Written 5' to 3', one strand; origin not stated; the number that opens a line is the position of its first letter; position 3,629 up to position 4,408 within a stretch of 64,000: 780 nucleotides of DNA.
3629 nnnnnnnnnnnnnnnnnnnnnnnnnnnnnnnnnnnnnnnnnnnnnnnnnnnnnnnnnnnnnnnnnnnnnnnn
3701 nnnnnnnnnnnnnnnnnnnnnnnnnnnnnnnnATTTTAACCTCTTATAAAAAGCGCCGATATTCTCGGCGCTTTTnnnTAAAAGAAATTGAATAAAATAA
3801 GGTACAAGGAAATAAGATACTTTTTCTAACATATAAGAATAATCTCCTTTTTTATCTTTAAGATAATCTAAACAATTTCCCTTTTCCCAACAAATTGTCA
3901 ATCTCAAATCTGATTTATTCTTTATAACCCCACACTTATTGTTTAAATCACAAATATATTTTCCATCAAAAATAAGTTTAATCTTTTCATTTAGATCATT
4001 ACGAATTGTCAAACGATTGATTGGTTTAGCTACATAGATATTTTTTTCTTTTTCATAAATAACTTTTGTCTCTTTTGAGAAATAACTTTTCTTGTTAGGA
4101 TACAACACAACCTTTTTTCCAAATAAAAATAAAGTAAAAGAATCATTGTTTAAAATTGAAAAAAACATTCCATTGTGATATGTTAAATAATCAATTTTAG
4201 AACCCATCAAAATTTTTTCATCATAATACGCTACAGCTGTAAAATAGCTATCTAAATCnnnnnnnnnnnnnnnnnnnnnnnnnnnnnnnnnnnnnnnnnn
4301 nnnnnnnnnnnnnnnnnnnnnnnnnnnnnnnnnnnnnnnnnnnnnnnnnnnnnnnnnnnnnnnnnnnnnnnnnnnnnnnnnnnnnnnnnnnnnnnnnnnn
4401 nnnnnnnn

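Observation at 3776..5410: Signal-anchored 544-aa protein carries the three hallmark sialyltransferase motifs (D/E-D/E-G, HP, SS) with PmST1-like spacing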

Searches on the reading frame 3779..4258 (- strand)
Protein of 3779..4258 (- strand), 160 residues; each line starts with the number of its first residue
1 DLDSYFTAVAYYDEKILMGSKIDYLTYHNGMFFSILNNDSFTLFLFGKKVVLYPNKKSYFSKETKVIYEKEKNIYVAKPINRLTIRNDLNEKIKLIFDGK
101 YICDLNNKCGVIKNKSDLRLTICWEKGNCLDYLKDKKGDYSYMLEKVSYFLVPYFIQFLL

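Call 47: search_protein_families(library=pfam, alignment_id=A2, max_evalue=1)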
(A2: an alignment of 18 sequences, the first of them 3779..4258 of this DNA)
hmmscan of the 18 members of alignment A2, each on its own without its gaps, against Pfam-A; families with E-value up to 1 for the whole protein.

A. member 1, window:3779-4258:- (160 aa): 2 families
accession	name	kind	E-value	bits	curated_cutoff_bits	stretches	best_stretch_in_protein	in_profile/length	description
PF04411.18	PDDEXK_7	-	0.1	13.1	22.1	1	60-109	67-112/164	PD-(D/E)XK nuclease superfamily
PF25626.1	Plectro_ORF9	-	0.11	13.3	27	1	22-53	23-54/77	Plectrovirus ORF9 capsid protein family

B. families by the number of members that match (of 18 scanned): 9 families
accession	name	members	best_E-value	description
PF05523.17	FdtA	1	0.026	WxcM-like, C-terminal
PF20799.2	PIMT_C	1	0.039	Protein-L-isoaspartyl O-methyltransferase, C-terminal domain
PF24703.2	DUF7666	1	0.042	Domain of unknown function (DUF7666)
PF14696.12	Glyoxalase_5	1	0.058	Hydroxyphenylpyruvate dioxygenase, HPPD, N-terminal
PF06093.19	Spt4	1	0.066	Spt4/RpoE2 zinc finger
PF04411.18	PDDEXK_7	1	0.1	PD-(D/E)XK nuclease superfamily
PF25626.1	Plectro_ORF9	1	0.11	Plectrovirus ORF9 capsid protein family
PF20246.3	DUF6601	1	0.11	Family of unknown function (DUF6601)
PF23507.1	YqiM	1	0.21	YqiM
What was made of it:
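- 3824..4258 (-): C-terminal all-beta domain (residues 385-529) with no known family or fold match. No Pfam hit in any of 18 members (call 47).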

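Call 51: predict_structure(alignment_id=A2)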
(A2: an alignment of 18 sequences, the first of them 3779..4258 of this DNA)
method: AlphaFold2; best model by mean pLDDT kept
length: 160 residues; sequences in the alignment: 18
mean_pLDDT: 73.5   pTM: 0.56
mean pLDDT of the five models: 73.5, 70.2, 68.8, 67.0, 65.9
residues with pLDDT >= 90: 31; 70-90: 65; 50-70: 48; < 50: 16
segments of 3 or more residues with pLDDT < 50: 6-8, 57-64
pLDDT, mean of each block of 10 residues (from residue 1): 56 78 75 64 56 48 60 81 89 87 86 94 90 91 67 56
secondary structure, 60 per line:
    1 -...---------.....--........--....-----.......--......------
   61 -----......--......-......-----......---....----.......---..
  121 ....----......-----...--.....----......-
elements in order: E14-18 E21-28 E31-34 E40-46 E49-54 E66-71 E74-79 E81-86 E92-97 E101-104 E109-115 E119-124 E129-134 E140-142 H145-149 H154-159
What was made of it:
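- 3830..4024 (-): Terminal ~65-aa 4-Cys module (residues ~463-527; Cys 487, 493, 507, 513) shared with other glycan-modifying enzymes. Block pLDDT here is 81-94 (call 51).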

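Call 58: fold_search(model_id=the predicted structure, library=pdb)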
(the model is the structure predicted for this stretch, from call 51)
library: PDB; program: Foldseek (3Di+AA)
matches with E <= 10: 665; with E <= 0.001: 0
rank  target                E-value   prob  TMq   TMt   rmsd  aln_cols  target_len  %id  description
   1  6sdg_A                3.9e-02  0.33  0.20  0.11  19.7       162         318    6  Crystal structure of the DNA binding domain of M. polymorpha Auxin Response Factor 2 (MpARF2) in complex with High Aff (released 2020-04-08)
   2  9gc3_C                4.9e-02  0.47  0.24  0.10  12.7       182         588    9  yeast TFIIIC TauB subcomplex bound to a tRNA gene (released 2024-11-27)
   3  6kwj                  6.1e-02  0.44  0.23  0.18  13.4       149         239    9  A Crystal Structure of OspA mutant (released 2020-09-09)
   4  8ram_Z                6.1e-02  0.15  0.14  0.07  21.4       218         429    8  Structure of Sen1 bound RNA Polymerase II pre-termination complex (released 2024-10-30)
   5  8rap_Z                8.0e-02  0.13  0.14  0.07  20.9       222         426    8  Structure of Sen1-ADP.BeF3 bound RNA Polymerase II pre-termination complex (released 2024-10-30)
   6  8u16_B                1.0e-01  0.51  0.25  0.09   9.3       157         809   10  The ternary complex structure of DDB1-CRBN-SALL4(ZF1,2)-short bound to Pomalidomide (released 2023-12-27)
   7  6gmh_Z                1.0e-01  0.14  0.17  0.08  20.8       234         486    7  Structure of activated transcription complex Pol II-DSIF-PAF-SPT6 (released 2018-08-22)
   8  8tie_a                1.1e-01  0.38  0.24  0.05  12.6       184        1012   12  Double nuclear outer ring of Nup84-complexes from the yeast NPC (released 2023-10-11)
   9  9q2d_C                1.1e-01  0.41  0.25  0.08   9.1       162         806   12  Cryo-EM structure of ternary complex Ikaros-ZF2:CC-885:CRBN:DDB1 (molecular glue degrader) (released 2025-10-01)
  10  7n84_a                1.2e-01  0.57  0.25  0.05  12.2       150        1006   10  Double nuclear outer ring from the isolated yeast NPC (released 2022-01-26)
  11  7lps_A                1.2e-01  0.35  0.23  0.08  10.1       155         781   10  Crystal structure of DDB1-CRBN-ALV1 complex bound to Helios (IKZF2 ZF2) (released 2021-06-02)
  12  5v3o_A                1.2e-01  0.47  0.26  0.07   9.2       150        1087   11  Cereblon in complex with DDB1 and CC-220 (released 2017-05-03)
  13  9lvj_O                1.2e-01  0.38  0.25  0.16  12.2       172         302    9  Cryo-EM structure of Sestrin2 bound human GATOR2 complex (released 2025-08-13)
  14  7lps_G                1.3e-01  0.33  0.23  0.08  10.1       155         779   10  Crystal structure of DDB1-CRBN-ALV1 complex bound to Helios (IKZF2 ZF2) (released 2021-06-02)
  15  9lvk_G                1.4e-01  0.33  0.24  0.15  12.6       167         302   12  Cryo-EM structure of CASTOR1 bound human GATOR2 complex (released 2025-08-13)
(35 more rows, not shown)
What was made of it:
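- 3824..4258 (-): Best Foldseek PDB hit has E 0.039 and TM at most 0.26 (call 58).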

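Call 78: search_protein_representatives(alignment_id=A2)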
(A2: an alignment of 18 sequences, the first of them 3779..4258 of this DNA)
Query: 18 sequences, 140 profile positions. Proteins with E-value up to 0.001 (for the whole library): 118; up to 1e-10: 16; up to 1e-30: 6. The best 118 are listed.
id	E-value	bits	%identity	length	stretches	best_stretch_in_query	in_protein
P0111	1.2e-45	171.5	-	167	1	1-139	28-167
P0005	3.8e-44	166.6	-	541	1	1-139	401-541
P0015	1.7e-40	154.8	-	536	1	1-138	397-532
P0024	2.8e-39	150.9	-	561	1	2-138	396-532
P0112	9.0e-35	136.2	-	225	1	2-137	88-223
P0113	4.5e-32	127.5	-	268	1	2-137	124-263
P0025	1.5e-25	106.3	-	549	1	2-138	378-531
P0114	8.4e-23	97.4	-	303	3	17-136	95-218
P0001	8.6e-22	94.2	-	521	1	1-138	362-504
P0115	5.9e-19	85.0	-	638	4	44-137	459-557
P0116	5.0e-18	82.0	-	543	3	60-135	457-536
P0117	1.5e-14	70.7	-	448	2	68-138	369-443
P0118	6.1e-14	68.7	-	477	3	77-138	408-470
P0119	9.7e-14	68.1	-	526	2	72-137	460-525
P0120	1.7e-13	67.3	-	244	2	47-139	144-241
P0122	1.4e-10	57.9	-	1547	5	74-136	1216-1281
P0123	1.7e-10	57.6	-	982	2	73-139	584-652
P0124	4.4e-10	56.2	-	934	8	90-117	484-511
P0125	4.5e-10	56.2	-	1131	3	68-138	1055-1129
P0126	6.0e-10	55.8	-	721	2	76-138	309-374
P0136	4.8e-09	52.9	-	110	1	54-137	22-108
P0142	2.1e-08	50.8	-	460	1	69-138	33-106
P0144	3.1e-08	50.2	-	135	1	73-139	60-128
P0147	5.5e-08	49.4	-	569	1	76-138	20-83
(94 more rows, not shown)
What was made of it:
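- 3830..4024 (-): An exhaustive HMM search found 118 clusters at E<=1e-3, mostly matching profile positions ~70-139 in 1-5 copies (call 78).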

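Call 79: search_protein_families(library=pfam, proteins=[P0115, P0116, P0117, P0122, P0123, P0124, P0125, P0126, P0147, P0142], max_evalue=0.001)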
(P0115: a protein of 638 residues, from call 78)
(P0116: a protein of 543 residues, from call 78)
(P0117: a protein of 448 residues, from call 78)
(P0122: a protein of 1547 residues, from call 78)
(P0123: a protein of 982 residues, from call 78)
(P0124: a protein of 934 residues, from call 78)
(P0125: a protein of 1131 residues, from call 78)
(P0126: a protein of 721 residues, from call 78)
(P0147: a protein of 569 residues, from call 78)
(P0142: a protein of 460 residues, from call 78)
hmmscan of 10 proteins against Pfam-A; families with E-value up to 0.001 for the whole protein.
P0115 (638 aa): 3 families
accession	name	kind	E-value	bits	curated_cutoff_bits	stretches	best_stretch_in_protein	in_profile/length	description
PF00535.33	Glycos_transf_2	-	5.2e-38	131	23.3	1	28-162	1-137/168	Glycosyl transferase family 2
PF10111.15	Glyco_tranf_2_2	-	3.7e-13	50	27.3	1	47-273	19-265/276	Glycosyltransferase like family 2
PF13641.12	Glyco_tranf_2_3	-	9.3e-11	42.6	27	1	24-158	1-132/230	Glycosyltransferase like family 2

P0116 (543 aa): 3 families
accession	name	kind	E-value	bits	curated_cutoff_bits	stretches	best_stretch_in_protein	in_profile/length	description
PF00535.33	Glycos_transf_2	-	6.8e-38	130.7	23.3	1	33-175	1-141/168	Glycosyl transferase family 2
PF13641.12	Glyco_tranf_2_3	-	3.5e-15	57.1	27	1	30-270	1-223/230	Glycosyltransferase like family 2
PF10111.15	Glyco_tranf_2_2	-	1e-12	48.6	27.3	1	33-133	1-104/276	Glycosyltransferase like family 2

P0117 (448 aa): 6 families
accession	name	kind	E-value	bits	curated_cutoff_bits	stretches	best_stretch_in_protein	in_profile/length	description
PF00535.33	Glycos_transf_2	-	1.1e-42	146.3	23.3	1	27-190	1-163/168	Glycosyl transferase family 2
PF13641.12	Glyco_tranf_2_3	-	6.1e-16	59.6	27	1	24-228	1-208/230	Glycosyltransferase like family 2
PF10111.15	Glyco_tranf_2_2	-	1.6e-11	44.6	27.3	1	27-128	1-105/276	Glycosyltransferase like family 2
PF20691.3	TAGT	-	6.7e-06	26.6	27.5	1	28-228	3-194/205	TET-Associated Glycosyltransferase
PF13632.12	Glyco_trans_2_3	-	4.5e-05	23.8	27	1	108-234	2-124/198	Glycosyl transferase family group 2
PF13704.12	Glyco_tranf_2_4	-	0.00019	22.3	27.5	1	34-116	2-83/98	Glycosyl transferase family 2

P0122 (1547 aa): 0 families

P0123 (982 aa): 3 families
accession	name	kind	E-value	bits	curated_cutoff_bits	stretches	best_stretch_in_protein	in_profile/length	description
PF00852.26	Glyco_transf_10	-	1.2e-22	80.8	23.9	1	126-255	5-137/182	Glycosyltransferase family 10 (fucosyltransferase) C-term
PF18025.7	FucT_N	-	4.4e-15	56.3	27.2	1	8-102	2-91/91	Alpha-(1,3)-fucosyltransferase FucT N-terminal domain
PF00535.33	Glycos_transf_2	-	0.00089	19.7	23.3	0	338-450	2-108/168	Glycosyl transferase family 2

P0124 (934 aa): 12 families
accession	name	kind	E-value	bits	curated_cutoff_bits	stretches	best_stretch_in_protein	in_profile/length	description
PF13927.12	Ig_3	-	2.2e-100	329.7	30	10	6-72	2-78/78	Immunoglobulin domain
PF07679.22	I-set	-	8.7e-85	279.4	23.7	10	6-86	1-90/90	Immunoglobulin I-set domain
PF13895.12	Ig_2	-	2.5e-66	220.3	27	9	435-511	4-79/79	Immunoglobulin domain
PF19081.6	Ig_7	-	2e-34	118.2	27.3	3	436-512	7-83/84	Ig-like domain CHU_C associated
PF00047.31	ig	-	2.7e-30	105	21.8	2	15-79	3-79/81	Immunoglobulin domain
PF16680.11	Ig_4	-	2.7e-26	92.4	30.1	0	621-662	7-48/71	T-cell surface glycoprotein CD3 delta chain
PF07686.23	V-set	-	2.7e-26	92.3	26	1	297-338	62-108/109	Immunoglobulin V-set domain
PF16681.11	Ig_5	-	2.6e-24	85.9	27.3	0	613-665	7-59/82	Ig-like domain on T-cell surface glycoprotein CD3 epsilon chain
PF18962.6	Por_Secre_tail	-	3.3e-14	53.4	27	1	862-933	1-75/75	Secretion system C-terminal sorting domain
PF19408.5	PKD_6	-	1.5e-11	44.9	25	0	14-80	11-78/82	PKD-like domain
PF02832.22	Flavi_glycop_C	-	2.7e-08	34.3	27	0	225-292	28-97/97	Flavivirus glycoprotein, immunoglobulin-like domain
PF16706.11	Izumo-Ig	-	4.2e-06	27.1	26.7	0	641-664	46-69/88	Izumo-like Immunoglobulin domain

P0125 (1131 aa): 5 families
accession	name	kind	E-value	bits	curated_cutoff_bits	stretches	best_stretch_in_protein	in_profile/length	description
PF12796.13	Ank_2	-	6.2e-26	91.2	27.3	2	67-117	45-89/90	Ankyrin repeats (3 copies)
PF00023.36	Ank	-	6.1e-21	73.8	21.1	0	87-119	1-33/33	Ankyrin repeat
PF13857.12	Ank_5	-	1.2e-18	67.4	27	0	78-127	6-55/56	Ankyrin repeats (many copies)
PF13637.12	Ank_4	-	1.8e-18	66.7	22.7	0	271-308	3-40/50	Ankyrin repeats (many copies)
PF13606.12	Ank_3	-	1.9e-13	49.5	22.3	0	87-114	1-28/30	Ankyrin repeat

P0126 (721 aa): 1 family
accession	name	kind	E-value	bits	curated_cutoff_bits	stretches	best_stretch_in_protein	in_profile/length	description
PF14393.11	DUF4422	-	6.8e-105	350.2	25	2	31-284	1-218/220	Domain of unknown function (DUF4422)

P0147 (569 aa): 2 families
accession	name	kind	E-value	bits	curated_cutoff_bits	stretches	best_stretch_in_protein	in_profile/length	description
PF05935.17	Arylsulfotrans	-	6.2e-54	183.9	24.2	1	209-555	24-365/374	Arylsulfotransferase (ASST)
PF17425.8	Arylsulfotran_N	-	2.4e-24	85.6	24.2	1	110-196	1-88/88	Arylsulfotransferase Ig-like domain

P0142 (460 aa): 0 families
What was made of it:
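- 3830..4024 (-): Fusion partners are GT2, GT10+GT2, DUF4422 and arylsulfotransferase (call 79).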

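Call 81: list_cluster_members(proteins=[P0115, P0116, P0117, P0123, P0126, P0147, P0125, P0136, P0144, P0122])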
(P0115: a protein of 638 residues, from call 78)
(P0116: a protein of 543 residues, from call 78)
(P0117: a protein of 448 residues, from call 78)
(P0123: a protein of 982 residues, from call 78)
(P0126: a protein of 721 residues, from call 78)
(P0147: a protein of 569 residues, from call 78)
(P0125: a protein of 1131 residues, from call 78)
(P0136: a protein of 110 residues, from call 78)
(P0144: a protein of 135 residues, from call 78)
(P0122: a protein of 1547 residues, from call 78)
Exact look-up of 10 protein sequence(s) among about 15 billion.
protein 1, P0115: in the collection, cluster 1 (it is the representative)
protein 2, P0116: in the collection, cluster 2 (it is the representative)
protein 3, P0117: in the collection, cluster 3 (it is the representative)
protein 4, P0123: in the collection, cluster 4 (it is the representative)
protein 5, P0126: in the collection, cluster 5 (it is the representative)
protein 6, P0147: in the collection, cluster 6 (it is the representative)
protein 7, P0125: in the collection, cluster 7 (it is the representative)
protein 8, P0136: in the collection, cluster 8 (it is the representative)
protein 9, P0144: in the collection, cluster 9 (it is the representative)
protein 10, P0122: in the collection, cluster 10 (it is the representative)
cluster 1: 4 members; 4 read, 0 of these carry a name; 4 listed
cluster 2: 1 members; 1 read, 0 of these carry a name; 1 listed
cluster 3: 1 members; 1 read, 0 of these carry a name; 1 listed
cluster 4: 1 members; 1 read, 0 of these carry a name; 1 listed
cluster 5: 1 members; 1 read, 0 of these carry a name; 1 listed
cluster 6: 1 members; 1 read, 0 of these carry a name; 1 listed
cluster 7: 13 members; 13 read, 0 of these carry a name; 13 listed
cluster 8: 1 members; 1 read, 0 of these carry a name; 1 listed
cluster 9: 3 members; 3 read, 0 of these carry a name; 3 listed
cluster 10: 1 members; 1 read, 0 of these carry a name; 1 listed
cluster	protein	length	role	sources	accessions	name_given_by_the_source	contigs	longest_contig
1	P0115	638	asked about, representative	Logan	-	-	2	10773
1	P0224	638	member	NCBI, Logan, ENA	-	-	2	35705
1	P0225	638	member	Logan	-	-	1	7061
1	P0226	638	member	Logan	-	-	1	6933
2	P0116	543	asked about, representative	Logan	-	-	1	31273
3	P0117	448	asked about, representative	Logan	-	-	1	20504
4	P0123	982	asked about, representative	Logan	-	-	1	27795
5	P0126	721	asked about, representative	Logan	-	-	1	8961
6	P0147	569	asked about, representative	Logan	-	-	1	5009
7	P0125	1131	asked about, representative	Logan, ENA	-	-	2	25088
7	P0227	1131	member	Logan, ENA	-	-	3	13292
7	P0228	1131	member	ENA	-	-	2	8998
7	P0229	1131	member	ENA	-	-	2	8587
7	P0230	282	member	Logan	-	-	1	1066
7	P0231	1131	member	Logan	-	-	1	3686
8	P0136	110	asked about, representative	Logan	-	-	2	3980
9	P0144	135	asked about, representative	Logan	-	-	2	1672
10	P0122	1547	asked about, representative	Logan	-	-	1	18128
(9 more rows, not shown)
